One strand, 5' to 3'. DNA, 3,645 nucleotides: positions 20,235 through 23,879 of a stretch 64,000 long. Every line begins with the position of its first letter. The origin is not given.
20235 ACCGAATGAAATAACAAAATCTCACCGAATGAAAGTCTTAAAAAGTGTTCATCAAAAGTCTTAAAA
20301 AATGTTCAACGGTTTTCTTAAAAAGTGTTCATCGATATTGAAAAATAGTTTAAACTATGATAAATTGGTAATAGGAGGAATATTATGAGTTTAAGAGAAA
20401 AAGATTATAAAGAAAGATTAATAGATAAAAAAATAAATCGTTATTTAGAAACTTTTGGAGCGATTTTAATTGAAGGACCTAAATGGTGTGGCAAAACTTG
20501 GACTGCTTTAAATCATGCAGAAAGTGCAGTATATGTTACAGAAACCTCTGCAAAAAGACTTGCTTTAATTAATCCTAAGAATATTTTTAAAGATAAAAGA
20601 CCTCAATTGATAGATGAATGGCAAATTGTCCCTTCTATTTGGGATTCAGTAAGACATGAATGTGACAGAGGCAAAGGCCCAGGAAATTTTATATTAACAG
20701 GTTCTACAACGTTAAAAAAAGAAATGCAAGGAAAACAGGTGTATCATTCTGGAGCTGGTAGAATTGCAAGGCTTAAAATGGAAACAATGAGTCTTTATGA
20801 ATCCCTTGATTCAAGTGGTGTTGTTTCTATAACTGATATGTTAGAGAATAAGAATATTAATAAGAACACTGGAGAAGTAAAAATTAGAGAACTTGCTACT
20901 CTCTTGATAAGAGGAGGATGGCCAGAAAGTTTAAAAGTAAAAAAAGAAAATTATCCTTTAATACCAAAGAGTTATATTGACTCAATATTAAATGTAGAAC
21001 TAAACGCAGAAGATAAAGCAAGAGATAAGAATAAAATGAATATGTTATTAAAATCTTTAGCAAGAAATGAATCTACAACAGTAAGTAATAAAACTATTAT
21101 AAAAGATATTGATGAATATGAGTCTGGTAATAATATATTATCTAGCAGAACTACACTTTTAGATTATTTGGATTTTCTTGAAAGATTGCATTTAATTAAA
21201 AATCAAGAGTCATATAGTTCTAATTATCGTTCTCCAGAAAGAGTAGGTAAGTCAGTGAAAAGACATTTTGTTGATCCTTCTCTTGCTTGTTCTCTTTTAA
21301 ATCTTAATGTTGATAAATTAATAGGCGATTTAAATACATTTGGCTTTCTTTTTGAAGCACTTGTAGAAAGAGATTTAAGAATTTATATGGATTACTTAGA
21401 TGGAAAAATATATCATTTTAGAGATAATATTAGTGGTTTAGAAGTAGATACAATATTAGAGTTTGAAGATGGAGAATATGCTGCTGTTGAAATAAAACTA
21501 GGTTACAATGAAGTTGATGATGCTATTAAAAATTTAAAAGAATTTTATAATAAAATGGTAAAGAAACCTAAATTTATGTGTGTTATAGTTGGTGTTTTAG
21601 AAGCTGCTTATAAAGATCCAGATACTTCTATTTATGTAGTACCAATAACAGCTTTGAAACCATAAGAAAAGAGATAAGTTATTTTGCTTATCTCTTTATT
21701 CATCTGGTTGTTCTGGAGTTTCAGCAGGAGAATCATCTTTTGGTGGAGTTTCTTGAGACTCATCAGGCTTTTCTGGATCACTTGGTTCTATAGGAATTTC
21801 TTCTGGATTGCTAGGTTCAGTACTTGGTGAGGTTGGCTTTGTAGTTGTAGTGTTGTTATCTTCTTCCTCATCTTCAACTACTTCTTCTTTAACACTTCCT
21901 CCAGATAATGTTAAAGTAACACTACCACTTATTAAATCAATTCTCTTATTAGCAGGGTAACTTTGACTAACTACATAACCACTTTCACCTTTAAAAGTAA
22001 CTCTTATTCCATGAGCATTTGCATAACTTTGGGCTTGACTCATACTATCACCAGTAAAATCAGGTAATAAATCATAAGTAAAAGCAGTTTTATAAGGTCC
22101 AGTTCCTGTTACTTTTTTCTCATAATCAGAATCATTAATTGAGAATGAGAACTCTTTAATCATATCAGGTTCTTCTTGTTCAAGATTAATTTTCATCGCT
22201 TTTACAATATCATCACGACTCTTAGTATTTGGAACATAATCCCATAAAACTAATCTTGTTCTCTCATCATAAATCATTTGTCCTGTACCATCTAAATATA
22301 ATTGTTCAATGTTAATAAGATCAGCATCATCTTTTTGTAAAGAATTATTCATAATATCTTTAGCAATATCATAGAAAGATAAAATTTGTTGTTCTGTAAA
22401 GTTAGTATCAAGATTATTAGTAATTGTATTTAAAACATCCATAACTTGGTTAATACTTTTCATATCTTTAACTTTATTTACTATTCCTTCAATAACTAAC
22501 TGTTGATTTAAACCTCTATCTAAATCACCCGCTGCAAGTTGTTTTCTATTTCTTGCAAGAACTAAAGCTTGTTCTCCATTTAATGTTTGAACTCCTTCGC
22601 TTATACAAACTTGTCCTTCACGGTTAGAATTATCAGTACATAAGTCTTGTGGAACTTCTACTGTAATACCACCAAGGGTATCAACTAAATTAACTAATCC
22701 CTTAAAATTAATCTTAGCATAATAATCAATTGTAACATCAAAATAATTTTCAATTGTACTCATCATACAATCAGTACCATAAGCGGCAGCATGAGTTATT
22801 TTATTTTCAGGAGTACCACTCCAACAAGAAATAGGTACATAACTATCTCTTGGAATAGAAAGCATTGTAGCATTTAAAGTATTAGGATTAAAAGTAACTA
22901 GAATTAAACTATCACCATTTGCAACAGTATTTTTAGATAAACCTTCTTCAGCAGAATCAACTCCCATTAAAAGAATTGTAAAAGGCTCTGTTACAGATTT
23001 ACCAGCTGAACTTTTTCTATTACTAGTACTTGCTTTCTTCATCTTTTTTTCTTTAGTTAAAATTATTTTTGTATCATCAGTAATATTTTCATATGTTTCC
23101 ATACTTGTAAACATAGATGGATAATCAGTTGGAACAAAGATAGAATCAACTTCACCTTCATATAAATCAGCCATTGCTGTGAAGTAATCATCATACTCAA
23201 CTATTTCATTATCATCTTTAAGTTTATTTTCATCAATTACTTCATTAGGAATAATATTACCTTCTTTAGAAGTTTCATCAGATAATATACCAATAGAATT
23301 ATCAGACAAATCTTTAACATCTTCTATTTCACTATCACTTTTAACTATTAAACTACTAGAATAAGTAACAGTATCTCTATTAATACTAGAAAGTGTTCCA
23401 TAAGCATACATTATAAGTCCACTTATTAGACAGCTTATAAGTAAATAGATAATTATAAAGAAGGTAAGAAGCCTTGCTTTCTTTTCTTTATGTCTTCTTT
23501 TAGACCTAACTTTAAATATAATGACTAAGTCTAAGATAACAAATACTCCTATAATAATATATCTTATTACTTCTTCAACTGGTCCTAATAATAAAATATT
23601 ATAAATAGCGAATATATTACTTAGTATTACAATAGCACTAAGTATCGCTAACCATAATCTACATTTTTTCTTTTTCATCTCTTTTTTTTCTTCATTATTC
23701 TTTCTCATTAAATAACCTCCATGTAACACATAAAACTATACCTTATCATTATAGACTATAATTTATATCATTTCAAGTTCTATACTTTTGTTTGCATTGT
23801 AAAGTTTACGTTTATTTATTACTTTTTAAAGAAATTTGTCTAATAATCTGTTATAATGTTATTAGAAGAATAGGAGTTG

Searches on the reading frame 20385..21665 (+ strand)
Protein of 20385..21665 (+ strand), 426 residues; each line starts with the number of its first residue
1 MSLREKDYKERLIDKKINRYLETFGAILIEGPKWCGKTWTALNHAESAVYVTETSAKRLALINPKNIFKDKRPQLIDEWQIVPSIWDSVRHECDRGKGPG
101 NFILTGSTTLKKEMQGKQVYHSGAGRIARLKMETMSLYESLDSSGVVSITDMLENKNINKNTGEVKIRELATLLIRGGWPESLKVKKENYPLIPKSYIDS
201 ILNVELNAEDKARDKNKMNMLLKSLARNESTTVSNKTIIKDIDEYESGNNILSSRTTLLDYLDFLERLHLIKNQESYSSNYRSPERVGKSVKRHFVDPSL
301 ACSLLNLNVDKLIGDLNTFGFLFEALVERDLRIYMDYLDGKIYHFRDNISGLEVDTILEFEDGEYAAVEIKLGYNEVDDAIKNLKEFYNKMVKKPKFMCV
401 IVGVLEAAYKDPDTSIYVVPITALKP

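Call 3: search_protein_families(library=pfam, proteins=[window:20385-21665:+], max_evalue=0.1)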
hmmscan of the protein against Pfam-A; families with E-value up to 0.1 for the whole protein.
window:20385-21665:+ (426 aa): 2 families
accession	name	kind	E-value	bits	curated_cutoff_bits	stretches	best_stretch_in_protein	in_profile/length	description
PF13635.12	DUF4143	-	2.4e-28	99.3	28.1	1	210-372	8-159/160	Domain of unknown function (DUF4143)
PF13173.12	AAA_14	-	1.6e-11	44.7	27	1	26-140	4-128/129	AAA domain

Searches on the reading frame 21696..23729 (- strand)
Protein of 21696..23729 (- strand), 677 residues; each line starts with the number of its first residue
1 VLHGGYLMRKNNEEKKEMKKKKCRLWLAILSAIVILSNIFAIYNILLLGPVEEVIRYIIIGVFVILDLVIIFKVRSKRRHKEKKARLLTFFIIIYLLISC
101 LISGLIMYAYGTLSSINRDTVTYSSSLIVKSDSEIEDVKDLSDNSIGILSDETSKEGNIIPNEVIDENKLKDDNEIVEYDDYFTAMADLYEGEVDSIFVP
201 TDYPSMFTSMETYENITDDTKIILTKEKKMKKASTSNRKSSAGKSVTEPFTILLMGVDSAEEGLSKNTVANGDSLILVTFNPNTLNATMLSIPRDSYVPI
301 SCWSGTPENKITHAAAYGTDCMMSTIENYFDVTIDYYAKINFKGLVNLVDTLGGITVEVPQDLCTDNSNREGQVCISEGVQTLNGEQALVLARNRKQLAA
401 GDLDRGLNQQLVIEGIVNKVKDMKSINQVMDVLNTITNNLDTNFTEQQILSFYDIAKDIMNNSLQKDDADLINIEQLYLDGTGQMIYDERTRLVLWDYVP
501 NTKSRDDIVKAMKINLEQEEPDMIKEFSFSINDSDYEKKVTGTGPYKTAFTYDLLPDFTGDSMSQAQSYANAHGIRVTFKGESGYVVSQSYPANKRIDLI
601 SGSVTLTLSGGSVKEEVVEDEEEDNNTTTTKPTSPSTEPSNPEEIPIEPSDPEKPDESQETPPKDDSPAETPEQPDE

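Call 3: search_protein_families(library=pfam, proteins=[window:21696-23729:-], max_evalue=0.1)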
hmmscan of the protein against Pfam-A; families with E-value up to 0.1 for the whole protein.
window:21696-23729:- (677 aa): 6 families
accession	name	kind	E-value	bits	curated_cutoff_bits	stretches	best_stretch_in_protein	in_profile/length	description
PF03816.19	LytR_cpsA_psr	-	2.2e-43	148.4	24.6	1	272-421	2-149/150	LytR_cpsA_psr family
PF03793.24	PASTA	-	7.3e-09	35.9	23.2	1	555-609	3-63/64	PASTA domain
PF12974.12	Phosphonate-bd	-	2.8e-06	27.3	27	1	122-223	84-184/242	ABC transporter, phosphonate, periplasmic substrate-binding protein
PF00689.26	Cation_ATPase_C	-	0.015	15.6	27.3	1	25-109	51-138/175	Cation transporting ATPase, C-terminus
PF09084.16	NMT1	-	0.059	13.7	20.5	0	125-198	75-145/216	NMT1/THI5 like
PF05875.18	Ceramidase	-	0.087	12.6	32.5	0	23-99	105-179/259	Ceramidase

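Call 4: search_protein_families(library=ncbifam, proteins=[window:21696-23729:-], max_evalue=0.1)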
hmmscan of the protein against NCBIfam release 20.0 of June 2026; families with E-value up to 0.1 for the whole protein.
window:21696-23729:- (677 aa): 14 families
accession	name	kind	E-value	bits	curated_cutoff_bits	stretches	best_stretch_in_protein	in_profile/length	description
NF051849.1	LCP_trans_Cps2A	equivalog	3.5e-56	191.4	650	1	15-485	4-441/477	LCP family glycopolymer transferase CpsA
NF006897.1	PRK09379.1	equivalog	1.6e-44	152.3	441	1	223-516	34-297/298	polyisoprenyl-teichoic acid--peptidoglycan teichoic acid transferase TagU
NF047591.1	ligase_LytR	equivalog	9.1e-44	150.1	450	1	228-471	37-291/336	glycopolymer--peptidoglycan transferase LytR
TIGR00350.1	lytR_cpsA_psr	domain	3.7e-34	118.2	62.3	1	270-421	1-151/152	LCP family glycopolymer transferase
TIGR01098.1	3A0109s03R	subfamily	4.9e-06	26.2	112.05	1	120-174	117-171/253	phosphate/phosphite/phosphonate ABC transporter substrate-binding protein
TIGR01096.1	3A0103s03R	subfamily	0.0025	17.4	256.35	1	123-225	110-202/250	lysine/arginine/ornithine ABC transporter substrate-binding protein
TIGR03431.1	PhnD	equivalog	0.0035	16.8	261.1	1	120-171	112-162/288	phosphonate ABC transporter substrate-binding protein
NF045951.1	MAG0110_fam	subfamily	0.0061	15.8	98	1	25-114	20-112/237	MAG0110 family membrane protein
TIGR03023.1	WcaJ_sugtrans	equivalog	0.0092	15.3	410.75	1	6-144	15-150/453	undecaprenyl-phosphate glucose phosphotransferase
TIGR03025.1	EPS_sugtrans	subfamily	0.016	14.5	295.55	1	18-139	25-141/445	exopolysaccharide biosynthesis polyprenyl glycosylphosphotransferase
NF033483.0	PknB_PASTA_kin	equivalog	0.017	14.2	450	0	555-609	503-563/563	Stk1 family PASTA domain-containing Ser/Thr kinase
TIGR02122.1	TRAP_TAXI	subfamily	0.025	13.4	84.35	1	126-234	124-228/320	TAXI family TRAP transporter solute-binding subunit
TIGR01728.1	SsuA_fam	subfamily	0.075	12.2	163.5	0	125-225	85-182/290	aliphatic sulfonate ABC transporter substrate-binding protein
NF043039.1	HgcAB_like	equivalog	0.081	12.5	285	0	10-113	137-245/350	HgcAB-like fusion protein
